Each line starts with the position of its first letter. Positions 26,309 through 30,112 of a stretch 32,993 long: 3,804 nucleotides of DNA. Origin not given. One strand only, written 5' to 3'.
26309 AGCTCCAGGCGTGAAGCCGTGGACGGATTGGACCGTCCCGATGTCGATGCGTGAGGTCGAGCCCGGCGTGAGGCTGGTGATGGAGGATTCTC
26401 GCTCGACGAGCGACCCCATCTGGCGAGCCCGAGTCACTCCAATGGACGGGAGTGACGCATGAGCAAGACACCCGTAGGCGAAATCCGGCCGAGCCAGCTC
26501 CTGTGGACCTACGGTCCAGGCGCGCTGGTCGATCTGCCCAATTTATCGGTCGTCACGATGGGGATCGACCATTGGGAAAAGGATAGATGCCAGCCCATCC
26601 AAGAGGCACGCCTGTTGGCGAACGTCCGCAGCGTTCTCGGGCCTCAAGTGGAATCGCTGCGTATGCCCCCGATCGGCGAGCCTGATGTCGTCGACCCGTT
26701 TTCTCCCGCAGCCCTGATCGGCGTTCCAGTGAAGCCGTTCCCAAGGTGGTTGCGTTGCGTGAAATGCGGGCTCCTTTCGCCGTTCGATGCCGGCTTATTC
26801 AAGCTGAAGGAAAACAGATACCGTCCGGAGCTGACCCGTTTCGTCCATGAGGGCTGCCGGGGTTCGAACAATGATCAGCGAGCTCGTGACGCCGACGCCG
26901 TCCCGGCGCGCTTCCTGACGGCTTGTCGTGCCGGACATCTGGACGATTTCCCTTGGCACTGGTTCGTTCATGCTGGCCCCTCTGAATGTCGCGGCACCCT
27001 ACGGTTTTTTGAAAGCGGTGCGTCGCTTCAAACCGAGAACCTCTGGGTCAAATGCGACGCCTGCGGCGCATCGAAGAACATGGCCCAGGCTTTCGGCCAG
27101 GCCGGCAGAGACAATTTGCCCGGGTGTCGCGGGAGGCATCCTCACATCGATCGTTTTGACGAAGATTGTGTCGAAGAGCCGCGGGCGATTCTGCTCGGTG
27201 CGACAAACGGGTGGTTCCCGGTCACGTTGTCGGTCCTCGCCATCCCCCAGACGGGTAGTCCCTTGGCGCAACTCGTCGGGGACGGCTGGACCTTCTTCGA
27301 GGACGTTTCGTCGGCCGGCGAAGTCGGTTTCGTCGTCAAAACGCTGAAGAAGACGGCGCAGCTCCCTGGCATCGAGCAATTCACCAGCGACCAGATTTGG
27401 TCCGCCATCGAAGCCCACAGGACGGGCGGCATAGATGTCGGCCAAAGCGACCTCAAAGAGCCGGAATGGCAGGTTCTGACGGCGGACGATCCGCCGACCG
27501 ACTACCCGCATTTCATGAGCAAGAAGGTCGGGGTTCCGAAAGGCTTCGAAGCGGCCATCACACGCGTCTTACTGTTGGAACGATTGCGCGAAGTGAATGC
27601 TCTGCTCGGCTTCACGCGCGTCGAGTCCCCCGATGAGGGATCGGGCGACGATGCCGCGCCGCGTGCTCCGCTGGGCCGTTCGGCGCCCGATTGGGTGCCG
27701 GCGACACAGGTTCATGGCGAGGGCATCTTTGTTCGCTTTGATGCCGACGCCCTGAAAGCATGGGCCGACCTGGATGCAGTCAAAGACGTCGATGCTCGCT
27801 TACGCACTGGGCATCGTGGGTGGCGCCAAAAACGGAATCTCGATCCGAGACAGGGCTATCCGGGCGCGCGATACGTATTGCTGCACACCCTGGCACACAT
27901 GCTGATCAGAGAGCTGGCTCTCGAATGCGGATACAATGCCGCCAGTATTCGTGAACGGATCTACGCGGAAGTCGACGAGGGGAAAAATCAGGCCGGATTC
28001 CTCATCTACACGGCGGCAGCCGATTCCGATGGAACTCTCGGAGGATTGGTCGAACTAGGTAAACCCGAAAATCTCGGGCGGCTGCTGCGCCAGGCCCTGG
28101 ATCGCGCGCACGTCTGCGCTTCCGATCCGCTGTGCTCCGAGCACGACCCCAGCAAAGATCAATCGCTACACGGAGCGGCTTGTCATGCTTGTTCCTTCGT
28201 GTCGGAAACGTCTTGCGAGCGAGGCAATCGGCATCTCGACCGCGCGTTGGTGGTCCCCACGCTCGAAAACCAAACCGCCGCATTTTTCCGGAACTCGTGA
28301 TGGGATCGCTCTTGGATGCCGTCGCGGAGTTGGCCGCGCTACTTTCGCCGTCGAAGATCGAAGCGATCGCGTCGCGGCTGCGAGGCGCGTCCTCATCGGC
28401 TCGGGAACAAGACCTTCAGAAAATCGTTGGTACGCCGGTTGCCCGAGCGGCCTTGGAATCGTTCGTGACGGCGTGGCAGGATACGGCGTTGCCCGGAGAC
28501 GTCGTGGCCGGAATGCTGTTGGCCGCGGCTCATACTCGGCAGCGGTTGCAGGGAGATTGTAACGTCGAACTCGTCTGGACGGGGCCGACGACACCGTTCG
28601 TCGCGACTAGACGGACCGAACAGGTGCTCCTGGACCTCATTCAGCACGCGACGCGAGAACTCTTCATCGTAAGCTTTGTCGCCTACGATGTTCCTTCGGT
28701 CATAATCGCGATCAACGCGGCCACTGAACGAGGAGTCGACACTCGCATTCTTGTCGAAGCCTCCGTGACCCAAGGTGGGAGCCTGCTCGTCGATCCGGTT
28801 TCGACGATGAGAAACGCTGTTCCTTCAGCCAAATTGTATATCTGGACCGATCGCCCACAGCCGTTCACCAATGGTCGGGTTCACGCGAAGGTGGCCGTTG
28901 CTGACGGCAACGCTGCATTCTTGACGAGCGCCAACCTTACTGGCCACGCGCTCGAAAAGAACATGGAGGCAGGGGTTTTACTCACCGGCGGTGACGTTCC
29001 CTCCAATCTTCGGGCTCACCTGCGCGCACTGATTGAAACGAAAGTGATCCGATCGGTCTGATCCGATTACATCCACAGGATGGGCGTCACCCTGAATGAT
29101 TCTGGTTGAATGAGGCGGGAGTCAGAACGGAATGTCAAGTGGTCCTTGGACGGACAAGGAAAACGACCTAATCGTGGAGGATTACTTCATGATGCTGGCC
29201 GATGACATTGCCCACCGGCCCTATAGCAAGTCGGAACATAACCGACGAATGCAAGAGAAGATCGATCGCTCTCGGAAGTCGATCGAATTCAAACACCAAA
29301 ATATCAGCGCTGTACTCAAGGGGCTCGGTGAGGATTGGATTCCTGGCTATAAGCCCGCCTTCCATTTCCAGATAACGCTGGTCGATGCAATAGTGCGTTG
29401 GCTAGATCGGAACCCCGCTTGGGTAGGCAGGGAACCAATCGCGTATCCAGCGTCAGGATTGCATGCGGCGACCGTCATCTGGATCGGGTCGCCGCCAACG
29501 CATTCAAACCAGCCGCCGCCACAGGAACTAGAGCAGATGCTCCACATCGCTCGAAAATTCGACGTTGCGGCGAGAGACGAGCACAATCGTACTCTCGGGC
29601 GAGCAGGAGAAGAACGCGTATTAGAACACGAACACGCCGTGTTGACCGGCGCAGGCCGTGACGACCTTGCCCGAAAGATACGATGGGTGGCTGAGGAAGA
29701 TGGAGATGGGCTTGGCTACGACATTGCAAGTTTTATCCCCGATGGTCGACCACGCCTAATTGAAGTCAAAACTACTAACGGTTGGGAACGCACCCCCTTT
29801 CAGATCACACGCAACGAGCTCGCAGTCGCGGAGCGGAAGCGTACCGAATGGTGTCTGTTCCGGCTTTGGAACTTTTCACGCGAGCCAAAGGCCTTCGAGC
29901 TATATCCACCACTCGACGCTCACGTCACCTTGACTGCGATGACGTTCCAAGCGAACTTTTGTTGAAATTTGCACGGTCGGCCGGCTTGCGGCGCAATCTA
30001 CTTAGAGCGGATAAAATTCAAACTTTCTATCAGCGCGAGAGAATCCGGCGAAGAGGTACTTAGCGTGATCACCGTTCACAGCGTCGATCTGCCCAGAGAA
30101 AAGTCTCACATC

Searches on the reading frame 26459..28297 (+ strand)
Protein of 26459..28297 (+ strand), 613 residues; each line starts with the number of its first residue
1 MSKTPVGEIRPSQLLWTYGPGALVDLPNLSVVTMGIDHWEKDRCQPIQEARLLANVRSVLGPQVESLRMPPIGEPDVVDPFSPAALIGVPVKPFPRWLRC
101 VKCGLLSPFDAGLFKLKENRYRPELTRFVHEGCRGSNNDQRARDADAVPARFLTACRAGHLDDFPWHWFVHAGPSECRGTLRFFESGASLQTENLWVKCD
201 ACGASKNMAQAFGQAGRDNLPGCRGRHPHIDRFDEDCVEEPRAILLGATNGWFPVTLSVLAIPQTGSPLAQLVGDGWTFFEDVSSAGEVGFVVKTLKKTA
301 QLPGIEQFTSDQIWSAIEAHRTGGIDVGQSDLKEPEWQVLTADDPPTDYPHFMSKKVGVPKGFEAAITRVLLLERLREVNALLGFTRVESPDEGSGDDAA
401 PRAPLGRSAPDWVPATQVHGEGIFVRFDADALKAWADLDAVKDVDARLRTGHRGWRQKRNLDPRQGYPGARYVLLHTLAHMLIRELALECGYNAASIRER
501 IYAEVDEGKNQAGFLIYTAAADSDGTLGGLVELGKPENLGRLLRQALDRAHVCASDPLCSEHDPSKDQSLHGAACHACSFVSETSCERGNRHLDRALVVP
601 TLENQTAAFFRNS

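Call 6: search_protein_families(library=pfam, proteins=[window:26459-28297:+], max_evalue=0.01)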
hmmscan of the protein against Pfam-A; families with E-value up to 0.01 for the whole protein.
window:26459-28297:+ (613 aa): 1 family
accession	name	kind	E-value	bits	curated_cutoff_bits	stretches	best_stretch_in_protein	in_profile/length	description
PF09369.15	MZB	-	1.2e-11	45.5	24.2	1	478-578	1-79/80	MrfA Zn-binding domain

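Call 7: search_protein_families(library=padloc, proteins=[window:26459-28297:+], max_evalue=0.001)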
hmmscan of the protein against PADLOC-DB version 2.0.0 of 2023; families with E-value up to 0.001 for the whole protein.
window:26459-28297:+ (613 aa): 4 families
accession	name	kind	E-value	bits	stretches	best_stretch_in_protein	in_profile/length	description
PDLC02583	DrmB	-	1e-78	263.9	2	369-601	375-604/606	DrmB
PDLC02579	DrmB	-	1.1e-77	259.1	1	302-611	4-314/314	DrmB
PDLC02584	DrmB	-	5.4e-76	254.2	1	186-611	13-443/445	DrmB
PDLC02582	DrmB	-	1.2e-11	42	1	471-611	522-645/649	DrmB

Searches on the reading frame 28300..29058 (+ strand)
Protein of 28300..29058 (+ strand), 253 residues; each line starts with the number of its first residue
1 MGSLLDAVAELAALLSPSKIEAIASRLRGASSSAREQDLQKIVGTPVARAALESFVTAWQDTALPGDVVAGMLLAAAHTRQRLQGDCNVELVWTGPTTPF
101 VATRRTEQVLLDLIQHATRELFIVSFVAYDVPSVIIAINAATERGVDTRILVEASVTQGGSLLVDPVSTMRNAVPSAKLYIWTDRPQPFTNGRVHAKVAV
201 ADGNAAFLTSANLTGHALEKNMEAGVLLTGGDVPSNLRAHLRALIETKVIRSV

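Call 6: search_protein_families(library=pfam, proteins=[window:28300-29058:+], max_evalue=0.01)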
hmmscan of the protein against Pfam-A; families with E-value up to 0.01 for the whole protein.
window:28300-29058:+ (253 aa): 2 families
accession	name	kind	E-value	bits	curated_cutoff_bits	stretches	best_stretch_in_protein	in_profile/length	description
PF13091.12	PLDc_2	-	2.3e-15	57.1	27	1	110-242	1-129/132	PLD-like domain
PF00614.28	PLDc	-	0.00077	19.8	21.9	1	191-215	2-26/28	Phospholipase D Active site motif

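Call 7: search_protein_families(library=padloc, proteins=[window:28300-29058:+], max_evalue=0.001)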
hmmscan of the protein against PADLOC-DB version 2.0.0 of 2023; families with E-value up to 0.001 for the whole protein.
window:28300-29058:+ (253 aa): 28 families (the best 25 are shown)
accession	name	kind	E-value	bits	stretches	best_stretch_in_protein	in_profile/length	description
PDLC02585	DrmC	-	2.8e-104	346.2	1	1-253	1-253/253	DrmC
PDLC02606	DrmC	-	1.4e-75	251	1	72-252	1-181/182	DrmC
PDLC02602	DrmC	-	6.3e-61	204.4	1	1-250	3-254/381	DrmC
PDLC02588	DrmC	-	1.4e-51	173.6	1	6-251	8-250/256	DrmC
PDLC02597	DrmC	-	7.8e-49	164.7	1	41-245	27-232/242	DrmC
PDLC02605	DrmC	-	3.5e-47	159.3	1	3-252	7-267/270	DrmC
PDLC02607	DrmC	-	1.1e-43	147.4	1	4-247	6-256/265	DrmC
PDLC02595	DrmC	-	6.9e-40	135.5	1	20-250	26-264/269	DrmC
PDLC02589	DrmC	-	1.8e-32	110.5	1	63-252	67-261/264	DrmC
PDLC02610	DrmC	-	5.4e-32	108.7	1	151-250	3-102/107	DrmC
PDLC02587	DrmC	-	1.8e-21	74.3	2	191-253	202-264/267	DrmC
PDLC02614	DrmC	-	5.8e-19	66.4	1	103-240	19-146/153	DrmC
PDLC02608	DrmC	-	2.9e-17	61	1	90-251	2-158/162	DrmC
PDLC02616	DrmC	-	1.6e-16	58.6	1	84-251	60-222/224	DrmC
PDLC02612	DrmC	-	2.3e-16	58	1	7-247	3-227/235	DrmC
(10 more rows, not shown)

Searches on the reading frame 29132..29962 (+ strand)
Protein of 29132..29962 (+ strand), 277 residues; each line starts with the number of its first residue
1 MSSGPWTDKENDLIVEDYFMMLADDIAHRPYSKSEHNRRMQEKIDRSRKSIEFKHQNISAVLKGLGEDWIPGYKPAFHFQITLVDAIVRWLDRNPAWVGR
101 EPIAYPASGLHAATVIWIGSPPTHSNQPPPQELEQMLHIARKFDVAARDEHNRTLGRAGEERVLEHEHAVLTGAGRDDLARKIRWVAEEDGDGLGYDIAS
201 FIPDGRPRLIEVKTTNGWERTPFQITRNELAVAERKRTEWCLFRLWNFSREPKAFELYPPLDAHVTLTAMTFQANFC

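Call 6: search_protein_families(library=pfam, proteins=[window:29132-29962:+], max_evalue=0.01)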
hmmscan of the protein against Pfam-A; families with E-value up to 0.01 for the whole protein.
window:29132-29962:+ (277 aa): 1 family
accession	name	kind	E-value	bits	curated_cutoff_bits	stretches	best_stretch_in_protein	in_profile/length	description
PF13020.12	NOV_C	-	7e-23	81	22.1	1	159-255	1-89/91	Protein NO VEIN, C-terminal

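Call 7: search_protein_families(library=padloc, proteins=[window:29132-29962:+], max_evalue=0.001)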
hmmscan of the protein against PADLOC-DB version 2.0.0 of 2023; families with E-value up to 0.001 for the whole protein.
window:29132-29962:+ (277 aa): 8 families
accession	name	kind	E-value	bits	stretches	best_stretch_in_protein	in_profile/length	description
PDLC05008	PDC-S36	-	3.3e-123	408.9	1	1-276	1-279/280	-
PDLC04021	PD-T4-1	-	4.4e-13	46.9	1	141-258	236-355/383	-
PDLC03966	TmtA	-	1.1e-12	44.6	1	145-252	1518-1620/1655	-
PDLC03965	TmtA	-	6.7e-11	38.9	1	144-247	1230-1322/1370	-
PDLC03964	TmtA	-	4.8e-10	36.1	1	147-247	1401-1502/1538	-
PDLC03972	TmtA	-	8.8e-09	32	1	140-251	1170-1274/1302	-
PDLC04022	PD-T4-1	-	7.4e-07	26.7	1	151-251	79-181/216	-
PDLC03969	TmtA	-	0.00034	16.3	1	149-239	1384-1464/1563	-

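Call 8: search_protein_families(library=ncbifam, proteins=[window:29132-29962:+], max_evalue=0.01)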
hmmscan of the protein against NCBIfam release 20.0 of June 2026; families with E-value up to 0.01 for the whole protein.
window:29132-29962:+ (277 aa): 0 families
